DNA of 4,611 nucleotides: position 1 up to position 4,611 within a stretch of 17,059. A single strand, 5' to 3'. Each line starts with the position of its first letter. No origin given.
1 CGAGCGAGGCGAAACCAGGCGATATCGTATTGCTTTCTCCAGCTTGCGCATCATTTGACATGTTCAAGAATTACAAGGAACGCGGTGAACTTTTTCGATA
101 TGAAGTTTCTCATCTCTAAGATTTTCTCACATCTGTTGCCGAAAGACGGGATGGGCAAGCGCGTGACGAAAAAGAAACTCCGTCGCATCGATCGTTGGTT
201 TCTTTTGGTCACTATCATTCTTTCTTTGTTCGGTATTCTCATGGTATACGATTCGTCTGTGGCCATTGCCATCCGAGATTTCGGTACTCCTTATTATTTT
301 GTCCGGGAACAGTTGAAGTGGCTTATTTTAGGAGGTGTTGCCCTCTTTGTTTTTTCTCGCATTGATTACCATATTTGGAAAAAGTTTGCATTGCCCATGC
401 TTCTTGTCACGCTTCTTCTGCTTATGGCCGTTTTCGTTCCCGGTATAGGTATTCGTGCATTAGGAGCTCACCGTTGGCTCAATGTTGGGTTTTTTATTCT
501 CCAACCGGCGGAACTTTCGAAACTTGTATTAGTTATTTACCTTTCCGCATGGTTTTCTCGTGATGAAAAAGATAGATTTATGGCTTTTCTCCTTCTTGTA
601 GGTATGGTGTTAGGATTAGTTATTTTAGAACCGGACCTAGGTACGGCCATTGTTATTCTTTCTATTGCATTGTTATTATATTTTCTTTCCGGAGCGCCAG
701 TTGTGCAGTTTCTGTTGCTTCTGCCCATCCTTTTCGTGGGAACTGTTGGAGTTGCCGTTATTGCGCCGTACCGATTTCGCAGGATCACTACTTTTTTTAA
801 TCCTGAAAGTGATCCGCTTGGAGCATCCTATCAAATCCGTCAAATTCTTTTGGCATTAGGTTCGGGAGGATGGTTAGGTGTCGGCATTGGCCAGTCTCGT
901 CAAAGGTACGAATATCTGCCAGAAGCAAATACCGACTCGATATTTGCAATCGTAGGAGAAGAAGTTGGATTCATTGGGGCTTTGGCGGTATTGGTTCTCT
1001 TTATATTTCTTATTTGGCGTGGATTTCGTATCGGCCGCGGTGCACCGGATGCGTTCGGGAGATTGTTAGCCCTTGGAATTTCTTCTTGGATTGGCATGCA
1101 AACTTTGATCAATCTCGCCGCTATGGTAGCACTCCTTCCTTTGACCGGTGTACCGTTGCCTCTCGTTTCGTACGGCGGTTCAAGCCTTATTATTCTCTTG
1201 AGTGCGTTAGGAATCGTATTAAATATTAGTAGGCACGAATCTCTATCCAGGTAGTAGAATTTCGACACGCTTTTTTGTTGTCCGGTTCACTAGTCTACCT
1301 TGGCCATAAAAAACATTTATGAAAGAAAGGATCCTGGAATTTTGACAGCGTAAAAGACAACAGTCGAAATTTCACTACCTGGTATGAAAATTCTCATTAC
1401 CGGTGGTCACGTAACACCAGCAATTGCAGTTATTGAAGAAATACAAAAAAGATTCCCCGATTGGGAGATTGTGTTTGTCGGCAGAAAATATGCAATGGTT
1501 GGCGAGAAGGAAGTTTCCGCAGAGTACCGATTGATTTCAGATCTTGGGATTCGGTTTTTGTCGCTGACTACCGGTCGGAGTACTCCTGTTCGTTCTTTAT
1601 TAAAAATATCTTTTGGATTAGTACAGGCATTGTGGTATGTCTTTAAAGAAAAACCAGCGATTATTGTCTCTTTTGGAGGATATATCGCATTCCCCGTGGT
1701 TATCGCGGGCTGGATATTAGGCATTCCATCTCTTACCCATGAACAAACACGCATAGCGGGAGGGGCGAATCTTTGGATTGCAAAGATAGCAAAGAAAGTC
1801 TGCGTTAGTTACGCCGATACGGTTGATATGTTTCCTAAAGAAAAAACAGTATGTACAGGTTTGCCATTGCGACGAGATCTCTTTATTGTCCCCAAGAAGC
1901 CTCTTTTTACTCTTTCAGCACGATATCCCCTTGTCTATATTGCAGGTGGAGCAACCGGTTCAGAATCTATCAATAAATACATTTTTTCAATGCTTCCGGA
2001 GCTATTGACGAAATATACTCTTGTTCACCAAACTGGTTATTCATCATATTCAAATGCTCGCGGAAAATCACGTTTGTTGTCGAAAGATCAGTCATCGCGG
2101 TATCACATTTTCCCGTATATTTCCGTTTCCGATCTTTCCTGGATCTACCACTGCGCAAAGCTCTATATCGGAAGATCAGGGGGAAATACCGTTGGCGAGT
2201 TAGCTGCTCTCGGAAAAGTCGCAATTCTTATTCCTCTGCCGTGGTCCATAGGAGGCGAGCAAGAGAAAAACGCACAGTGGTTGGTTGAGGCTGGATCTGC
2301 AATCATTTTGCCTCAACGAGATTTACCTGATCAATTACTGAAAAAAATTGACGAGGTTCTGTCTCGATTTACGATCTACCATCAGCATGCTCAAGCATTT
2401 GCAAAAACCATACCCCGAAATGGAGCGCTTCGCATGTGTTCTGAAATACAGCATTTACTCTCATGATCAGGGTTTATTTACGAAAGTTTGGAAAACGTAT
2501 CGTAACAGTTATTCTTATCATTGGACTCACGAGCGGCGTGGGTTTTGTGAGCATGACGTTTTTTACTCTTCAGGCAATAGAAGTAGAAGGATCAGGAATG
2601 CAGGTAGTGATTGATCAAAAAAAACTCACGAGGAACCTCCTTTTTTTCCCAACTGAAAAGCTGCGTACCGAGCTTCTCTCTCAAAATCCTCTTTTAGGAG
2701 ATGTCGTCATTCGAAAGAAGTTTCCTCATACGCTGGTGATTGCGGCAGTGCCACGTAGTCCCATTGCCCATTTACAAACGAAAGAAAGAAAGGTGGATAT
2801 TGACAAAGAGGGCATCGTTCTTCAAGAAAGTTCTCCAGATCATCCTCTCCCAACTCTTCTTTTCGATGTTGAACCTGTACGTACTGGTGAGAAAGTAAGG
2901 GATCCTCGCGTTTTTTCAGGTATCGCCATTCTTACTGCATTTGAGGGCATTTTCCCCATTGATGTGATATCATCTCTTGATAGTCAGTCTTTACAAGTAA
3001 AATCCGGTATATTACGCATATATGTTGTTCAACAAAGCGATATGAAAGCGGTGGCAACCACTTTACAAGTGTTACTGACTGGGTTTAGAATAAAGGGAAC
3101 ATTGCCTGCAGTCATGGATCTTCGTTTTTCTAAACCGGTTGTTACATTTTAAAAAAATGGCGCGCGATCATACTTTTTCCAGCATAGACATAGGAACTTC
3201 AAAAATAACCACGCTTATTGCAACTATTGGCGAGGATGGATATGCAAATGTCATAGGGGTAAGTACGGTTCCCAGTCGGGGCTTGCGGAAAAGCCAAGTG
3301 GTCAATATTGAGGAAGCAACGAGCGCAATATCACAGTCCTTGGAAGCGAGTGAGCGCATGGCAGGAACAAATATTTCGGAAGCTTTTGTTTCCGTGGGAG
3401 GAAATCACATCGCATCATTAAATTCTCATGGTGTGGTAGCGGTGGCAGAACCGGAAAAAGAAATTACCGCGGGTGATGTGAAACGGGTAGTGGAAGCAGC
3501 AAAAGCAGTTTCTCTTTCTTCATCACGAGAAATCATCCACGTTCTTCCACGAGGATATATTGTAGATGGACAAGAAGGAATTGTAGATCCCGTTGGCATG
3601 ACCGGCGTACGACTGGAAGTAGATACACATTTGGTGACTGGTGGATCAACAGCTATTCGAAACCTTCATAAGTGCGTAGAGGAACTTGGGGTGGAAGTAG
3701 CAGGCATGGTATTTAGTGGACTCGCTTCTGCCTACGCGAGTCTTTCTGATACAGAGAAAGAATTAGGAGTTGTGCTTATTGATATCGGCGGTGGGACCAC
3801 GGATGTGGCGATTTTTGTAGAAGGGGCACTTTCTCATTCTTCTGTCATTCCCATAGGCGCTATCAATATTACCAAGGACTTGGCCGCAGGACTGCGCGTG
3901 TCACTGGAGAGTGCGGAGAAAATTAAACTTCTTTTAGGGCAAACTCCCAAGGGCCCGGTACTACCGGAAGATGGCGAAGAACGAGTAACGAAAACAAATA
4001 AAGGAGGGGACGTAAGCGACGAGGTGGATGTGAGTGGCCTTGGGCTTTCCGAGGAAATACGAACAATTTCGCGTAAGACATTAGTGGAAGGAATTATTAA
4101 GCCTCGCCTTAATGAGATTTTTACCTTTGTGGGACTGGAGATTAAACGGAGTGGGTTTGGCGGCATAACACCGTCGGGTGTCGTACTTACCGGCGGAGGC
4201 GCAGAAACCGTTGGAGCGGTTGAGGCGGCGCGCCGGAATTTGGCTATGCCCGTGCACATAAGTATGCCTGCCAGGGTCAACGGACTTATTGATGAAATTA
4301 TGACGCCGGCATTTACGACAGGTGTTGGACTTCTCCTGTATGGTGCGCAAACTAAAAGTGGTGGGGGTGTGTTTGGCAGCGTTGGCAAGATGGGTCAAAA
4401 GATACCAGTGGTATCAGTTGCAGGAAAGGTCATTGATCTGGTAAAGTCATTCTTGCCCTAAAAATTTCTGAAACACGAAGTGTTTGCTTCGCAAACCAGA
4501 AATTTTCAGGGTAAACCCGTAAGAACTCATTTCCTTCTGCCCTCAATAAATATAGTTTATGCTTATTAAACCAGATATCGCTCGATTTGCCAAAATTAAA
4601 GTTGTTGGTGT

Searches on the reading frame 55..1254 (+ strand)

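Call 6: search_protein_families(library=pfam, proteins=[window:55-1254:+])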
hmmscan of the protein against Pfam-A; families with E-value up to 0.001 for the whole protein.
window:55-1254:+ (399 aa): 1 family
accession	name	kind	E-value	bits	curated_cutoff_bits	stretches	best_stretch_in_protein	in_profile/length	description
PF01098.24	FTSW_RODA_SPOVE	-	1.5e-104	350.3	26.4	1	49-396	4-355/356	Cell cycle protein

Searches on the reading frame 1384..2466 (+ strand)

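Call 6: search_protein_families(library=pfam, proteins=[window:1384-2466:+])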
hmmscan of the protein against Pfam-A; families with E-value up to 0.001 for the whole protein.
window:1384-2466:+ (360 aa): 2 families
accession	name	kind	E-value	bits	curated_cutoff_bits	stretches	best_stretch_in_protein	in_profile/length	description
PF04101.22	Glyco_tran_28_C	-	4.8e-27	95.5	22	1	184-330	2-145/166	Glycosyltransferase family 28 C-terminal domain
PF03033.26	Glyco_transf_28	-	3.4e-18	66.5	26.2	1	6-140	8-138/139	Glycosyltransferase family 28 N-terminal domain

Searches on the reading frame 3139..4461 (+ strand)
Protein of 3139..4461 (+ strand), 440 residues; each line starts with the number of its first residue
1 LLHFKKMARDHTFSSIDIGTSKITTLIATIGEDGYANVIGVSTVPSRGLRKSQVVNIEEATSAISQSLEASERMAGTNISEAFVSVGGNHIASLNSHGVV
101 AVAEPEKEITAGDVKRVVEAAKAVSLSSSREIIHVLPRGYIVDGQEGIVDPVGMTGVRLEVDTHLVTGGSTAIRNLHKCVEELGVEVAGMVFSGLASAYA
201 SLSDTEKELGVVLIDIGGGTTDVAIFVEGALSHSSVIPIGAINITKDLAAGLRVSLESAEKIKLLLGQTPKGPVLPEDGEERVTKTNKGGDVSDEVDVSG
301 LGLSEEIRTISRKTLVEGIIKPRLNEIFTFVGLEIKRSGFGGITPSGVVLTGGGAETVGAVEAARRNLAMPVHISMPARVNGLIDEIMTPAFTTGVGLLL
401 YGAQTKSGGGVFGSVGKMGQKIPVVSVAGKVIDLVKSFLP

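Call 6: search_protein_families(library=pfam, proteins=[window:3139-4461:+])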
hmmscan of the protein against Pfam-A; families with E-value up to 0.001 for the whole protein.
window:3139-4461:+ (440 aa): 6 families
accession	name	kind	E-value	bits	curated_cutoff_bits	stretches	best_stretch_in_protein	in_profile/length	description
PF14450.12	FtsA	-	7.2e-34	117.3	31.8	2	212-397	1-127/127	Cell division protein FtsA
PF02491.25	SHS2_FTSA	-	3.7e-31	107.7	25.4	1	88-167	1-79/79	SHS2 domain inserted in FTSA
PF06723.19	MreB_Mbl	-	2.6e-08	33.5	27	1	176-375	112-304/327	MreB/Mbl protein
PF06277.17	EutA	-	1.2e-05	24.8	27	1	193-247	128-181/475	Ethanolamine utilisation protein EutA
PF11104.14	PilM_2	-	0.00018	21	27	0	198-264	169-235/340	Type IV pilus assembly protein PilM;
PF02541.22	Ppx-GppA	-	0.00044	20.2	27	0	205-258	108-161/285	Ppx/GppA phosphatase family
